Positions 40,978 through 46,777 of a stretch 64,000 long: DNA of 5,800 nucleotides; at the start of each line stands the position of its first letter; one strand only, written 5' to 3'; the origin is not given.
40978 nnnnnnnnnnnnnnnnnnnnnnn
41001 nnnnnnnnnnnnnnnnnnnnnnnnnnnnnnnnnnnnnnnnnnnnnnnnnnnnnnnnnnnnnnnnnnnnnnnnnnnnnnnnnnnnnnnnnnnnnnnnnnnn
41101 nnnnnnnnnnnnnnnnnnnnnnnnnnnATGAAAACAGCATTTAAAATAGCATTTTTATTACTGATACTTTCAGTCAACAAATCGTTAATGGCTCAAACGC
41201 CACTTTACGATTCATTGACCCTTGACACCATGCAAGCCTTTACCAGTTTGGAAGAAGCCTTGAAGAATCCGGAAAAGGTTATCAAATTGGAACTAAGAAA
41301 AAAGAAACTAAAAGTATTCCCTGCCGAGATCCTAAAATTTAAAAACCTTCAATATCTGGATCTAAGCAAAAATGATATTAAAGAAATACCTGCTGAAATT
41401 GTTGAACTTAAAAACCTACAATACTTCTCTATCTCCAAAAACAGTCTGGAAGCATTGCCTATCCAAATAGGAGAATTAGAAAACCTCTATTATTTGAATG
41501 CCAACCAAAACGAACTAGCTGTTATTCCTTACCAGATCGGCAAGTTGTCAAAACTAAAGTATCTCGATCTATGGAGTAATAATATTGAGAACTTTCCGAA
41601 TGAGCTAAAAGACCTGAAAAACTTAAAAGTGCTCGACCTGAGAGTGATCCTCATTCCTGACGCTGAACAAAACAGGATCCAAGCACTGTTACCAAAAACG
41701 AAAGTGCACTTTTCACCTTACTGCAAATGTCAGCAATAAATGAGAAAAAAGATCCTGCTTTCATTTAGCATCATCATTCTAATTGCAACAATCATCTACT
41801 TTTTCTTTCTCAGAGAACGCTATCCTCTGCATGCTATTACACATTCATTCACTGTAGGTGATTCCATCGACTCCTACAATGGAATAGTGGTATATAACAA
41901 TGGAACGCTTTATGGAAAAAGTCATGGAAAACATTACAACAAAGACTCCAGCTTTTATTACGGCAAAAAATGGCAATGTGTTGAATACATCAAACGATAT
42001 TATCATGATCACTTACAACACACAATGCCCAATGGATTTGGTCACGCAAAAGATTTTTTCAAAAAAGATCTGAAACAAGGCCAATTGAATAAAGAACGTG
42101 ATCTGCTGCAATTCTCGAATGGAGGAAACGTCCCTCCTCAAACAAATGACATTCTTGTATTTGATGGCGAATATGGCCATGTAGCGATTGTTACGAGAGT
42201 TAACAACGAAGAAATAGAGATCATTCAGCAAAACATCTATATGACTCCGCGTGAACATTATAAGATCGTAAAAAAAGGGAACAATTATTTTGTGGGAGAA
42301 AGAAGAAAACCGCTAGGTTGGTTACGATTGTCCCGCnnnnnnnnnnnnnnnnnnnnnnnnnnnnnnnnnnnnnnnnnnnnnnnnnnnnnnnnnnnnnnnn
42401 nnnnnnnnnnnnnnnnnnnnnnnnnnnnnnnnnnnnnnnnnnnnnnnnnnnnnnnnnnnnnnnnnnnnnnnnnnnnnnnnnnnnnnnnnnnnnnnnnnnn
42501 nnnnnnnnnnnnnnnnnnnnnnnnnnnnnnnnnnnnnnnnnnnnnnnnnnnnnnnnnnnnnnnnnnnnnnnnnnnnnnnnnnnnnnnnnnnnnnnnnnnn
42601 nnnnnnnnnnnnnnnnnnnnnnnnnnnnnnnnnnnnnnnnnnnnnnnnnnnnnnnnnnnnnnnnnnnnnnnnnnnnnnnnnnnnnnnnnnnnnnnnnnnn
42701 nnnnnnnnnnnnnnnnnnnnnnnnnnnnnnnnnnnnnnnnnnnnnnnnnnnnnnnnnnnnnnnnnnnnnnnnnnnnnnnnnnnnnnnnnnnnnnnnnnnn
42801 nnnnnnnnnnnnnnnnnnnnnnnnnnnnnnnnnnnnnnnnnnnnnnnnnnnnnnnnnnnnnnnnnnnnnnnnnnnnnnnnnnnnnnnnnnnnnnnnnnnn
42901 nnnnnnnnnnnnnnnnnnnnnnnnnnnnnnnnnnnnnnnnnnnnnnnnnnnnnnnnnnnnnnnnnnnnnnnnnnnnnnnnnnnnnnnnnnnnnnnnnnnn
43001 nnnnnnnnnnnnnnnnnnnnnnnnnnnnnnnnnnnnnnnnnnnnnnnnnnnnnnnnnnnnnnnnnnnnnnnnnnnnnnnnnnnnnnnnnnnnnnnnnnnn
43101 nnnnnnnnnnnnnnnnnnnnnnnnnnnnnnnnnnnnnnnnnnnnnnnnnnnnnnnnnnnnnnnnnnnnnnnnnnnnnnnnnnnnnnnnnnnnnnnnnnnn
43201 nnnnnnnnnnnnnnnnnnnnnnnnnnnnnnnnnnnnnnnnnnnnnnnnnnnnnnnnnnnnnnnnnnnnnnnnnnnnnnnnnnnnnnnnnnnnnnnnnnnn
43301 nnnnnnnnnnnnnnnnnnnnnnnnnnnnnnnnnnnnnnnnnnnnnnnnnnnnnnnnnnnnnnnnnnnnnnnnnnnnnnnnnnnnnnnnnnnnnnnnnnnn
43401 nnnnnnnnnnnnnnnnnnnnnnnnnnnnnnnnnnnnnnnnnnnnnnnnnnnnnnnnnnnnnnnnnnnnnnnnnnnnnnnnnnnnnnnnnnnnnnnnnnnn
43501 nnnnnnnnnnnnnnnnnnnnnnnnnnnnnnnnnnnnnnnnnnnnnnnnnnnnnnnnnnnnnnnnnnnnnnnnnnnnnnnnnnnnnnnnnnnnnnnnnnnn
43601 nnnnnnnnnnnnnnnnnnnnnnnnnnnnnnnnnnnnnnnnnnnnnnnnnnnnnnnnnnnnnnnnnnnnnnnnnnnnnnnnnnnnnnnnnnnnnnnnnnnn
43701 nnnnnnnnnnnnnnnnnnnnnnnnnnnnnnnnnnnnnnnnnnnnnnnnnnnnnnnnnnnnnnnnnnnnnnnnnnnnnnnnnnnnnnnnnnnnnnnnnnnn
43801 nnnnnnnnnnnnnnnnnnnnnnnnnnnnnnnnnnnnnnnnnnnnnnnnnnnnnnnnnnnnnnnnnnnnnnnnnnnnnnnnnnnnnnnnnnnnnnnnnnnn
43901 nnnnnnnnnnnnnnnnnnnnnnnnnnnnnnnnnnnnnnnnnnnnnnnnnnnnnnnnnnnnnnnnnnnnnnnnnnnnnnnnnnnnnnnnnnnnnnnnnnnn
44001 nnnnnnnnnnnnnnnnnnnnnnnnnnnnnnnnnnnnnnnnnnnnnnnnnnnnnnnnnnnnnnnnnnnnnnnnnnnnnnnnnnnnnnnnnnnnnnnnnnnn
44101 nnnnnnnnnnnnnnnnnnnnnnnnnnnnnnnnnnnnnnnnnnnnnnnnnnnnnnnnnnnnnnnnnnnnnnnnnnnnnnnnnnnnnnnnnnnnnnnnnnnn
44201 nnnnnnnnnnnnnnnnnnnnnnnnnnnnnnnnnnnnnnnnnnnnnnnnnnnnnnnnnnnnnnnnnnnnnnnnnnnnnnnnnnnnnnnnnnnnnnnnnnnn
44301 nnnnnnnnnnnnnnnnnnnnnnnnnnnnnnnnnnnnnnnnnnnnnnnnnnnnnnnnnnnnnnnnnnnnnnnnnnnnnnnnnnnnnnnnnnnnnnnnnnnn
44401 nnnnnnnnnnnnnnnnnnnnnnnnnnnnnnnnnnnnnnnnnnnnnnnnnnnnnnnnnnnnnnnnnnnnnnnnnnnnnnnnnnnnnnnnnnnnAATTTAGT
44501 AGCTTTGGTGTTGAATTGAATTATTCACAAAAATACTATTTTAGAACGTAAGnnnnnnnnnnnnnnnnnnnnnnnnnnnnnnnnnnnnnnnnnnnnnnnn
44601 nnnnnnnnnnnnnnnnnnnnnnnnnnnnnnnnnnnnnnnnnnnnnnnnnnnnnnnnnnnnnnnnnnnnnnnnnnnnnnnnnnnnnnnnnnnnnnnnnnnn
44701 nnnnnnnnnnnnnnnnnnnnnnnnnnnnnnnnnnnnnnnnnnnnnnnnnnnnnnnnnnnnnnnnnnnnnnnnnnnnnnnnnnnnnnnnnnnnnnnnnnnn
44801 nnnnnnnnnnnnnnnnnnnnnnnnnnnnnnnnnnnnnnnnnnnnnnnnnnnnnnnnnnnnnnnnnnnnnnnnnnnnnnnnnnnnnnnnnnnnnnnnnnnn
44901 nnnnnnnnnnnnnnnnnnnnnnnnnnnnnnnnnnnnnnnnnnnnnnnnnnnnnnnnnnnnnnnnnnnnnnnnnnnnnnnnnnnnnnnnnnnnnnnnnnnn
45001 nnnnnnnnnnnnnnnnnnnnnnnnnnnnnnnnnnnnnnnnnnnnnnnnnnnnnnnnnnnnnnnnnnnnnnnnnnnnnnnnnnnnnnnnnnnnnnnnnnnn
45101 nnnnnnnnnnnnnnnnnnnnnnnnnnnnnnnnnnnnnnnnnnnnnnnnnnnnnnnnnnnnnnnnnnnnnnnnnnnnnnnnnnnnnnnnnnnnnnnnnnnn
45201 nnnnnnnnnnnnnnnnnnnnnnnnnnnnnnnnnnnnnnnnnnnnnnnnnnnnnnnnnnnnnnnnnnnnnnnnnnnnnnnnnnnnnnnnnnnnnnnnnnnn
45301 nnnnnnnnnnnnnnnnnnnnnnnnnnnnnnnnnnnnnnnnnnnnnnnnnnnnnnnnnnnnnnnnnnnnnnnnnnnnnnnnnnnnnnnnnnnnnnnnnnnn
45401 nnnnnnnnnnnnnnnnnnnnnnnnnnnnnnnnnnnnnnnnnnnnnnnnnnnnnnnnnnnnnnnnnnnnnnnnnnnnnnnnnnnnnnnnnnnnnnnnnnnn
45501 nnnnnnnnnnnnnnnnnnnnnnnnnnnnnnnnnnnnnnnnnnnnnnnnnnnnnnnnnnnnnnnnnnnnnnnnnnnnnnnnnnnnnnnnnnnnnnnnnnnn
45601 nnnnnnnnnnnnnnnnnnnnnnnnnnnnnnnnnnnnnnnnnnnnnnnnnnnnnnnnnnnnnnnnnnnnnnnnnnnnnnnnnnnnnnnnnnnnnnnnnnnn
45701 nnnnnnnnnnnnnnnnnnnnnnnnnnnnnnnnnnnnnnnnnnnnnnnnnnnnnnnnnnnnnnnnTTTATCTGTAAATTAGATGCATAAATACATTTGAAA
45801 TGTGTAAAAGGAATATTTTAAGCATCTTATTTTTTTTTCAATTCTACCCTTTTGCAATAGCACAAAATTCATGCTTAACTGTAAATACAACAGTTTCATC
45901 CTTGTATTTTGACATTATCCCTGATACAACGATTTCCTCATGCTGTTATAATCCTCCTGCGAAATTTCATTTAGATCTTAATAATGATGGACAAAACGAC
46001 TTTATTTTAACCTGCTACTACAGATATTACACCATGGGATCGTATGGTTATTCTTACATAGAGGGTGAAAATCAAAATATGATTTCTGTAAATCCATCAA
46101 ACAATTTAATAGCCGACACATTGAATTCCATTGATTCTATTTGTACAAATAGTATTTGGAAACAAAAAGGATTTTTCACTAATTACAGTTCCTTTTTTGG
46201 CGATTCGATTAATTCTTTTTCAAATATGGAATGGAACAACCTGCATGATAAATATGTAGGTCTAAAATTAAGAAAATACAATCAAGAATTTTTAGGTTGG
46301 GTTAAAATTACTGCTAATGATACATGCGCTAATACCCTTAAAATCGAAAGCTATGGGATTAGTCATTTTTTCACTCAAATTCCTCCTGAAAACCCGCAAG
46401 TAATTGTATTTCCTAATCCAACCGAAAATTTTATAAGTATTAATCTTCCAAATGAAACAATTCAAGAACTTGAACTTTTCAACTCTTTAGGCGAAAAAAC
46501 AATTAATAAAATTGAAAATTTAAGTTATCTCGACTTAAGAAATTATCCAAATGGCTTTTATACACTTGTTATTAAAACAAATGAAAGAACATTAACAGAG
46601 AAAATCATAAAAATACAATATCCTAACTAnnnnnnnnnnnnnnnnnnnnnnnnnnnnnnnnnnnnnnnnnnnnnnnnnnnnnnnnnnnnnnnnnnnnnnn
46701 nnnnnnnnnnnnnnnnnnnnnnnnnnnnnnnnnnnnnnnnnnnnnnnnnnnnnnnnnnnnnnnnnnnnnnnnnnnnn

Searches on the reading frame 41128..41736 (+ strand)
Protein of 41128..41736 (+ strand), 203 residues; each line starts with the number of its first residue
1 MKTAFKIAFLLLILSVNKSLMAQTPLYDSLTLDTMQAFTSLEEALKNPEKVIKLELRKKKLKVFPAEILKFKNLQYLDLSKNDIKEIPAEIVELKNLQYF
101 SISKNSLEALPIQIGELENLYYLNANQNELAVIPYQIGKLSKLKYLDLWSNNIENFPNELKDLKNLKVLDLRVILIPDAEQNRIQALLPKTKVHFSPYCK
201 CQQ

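Call 66: search_protein_families(library=pfam, proteins=[window:41128-41736:+], max_evalue=0.00001)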
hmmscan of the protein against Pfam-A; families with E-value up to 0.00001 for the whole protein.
window:41128-41736:+ (203 aa): 4 families
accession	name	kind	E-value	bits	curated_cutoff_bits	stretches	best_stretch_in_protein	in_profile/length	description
PF13855.12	LRR_8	-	9.8e-21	73.7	27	3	73-130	2-61/61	Leucine rich repeat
PF23598.1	LRR_14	-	1e-20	74.3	40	1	51-178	26-149/353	Leucine-rich repeat region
PF12799.13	LRR_4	-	1.5e-17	63.6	27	1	72-110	1-42/44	Leucine Rich repeats (2 copies)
PF00560.39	LRR_1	-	1.1e-08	34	20.6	0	73-91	1-20/23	Leucine Rich Repeat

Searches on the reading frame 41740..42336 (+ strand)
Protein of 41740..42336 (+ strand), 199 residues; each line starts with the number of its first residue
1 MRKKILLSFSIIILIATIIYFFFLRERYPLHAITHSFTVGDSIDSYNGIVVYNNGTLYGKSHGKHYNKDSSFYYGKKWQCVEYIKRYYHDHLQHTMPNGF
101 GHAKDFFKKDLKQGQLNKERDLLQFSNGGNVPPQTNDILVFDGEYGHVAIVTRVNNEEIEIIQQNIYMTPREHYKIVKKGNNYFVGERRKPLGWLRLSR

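Call 66: search_protein_families(library=pfam, proteins=[window:41740-42336:+], max_evalue=0.00001)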
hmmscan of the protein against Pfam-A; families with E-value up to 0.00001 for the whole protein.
window:41740-42336:+ (199 aa): 1 family
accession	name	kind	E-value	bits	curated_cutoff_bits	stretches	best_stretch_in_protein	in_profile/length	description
PF05257.22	CHAP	-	3.7e-14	53.4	26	1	74-165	4-81/81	CHAP domain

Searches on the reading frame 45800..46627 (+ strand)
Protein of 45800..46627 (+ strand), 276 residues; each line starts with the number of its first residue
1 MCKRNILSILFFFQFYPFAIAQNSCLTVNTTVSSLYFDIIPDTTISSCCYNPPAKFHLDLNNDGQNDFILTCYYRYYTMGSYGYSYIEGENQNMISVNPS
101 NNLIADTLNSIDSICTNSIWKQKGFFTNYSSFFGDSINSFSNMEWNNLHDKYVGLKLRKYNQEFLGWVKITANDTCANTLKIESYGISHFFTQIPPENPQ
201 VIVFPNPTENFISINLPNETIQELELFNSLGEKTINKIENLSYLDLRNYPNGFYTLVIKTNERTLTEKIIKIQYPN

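Call 66: search_protein_families(library=pfam, proteins=[window:45800-46627:+], max_evalue=0.00001)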
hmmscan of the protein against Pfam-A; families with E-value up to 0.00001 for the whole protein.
window:45800-46627:+ (276 aa): 1 family
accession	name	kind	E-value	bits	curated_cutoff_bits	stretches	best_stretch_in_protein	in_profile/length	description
PF18962.6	Por_Secre_tail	-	2.8e-10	40.8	27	1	203-270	1-74/75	Secretion system C-terminal sorting domain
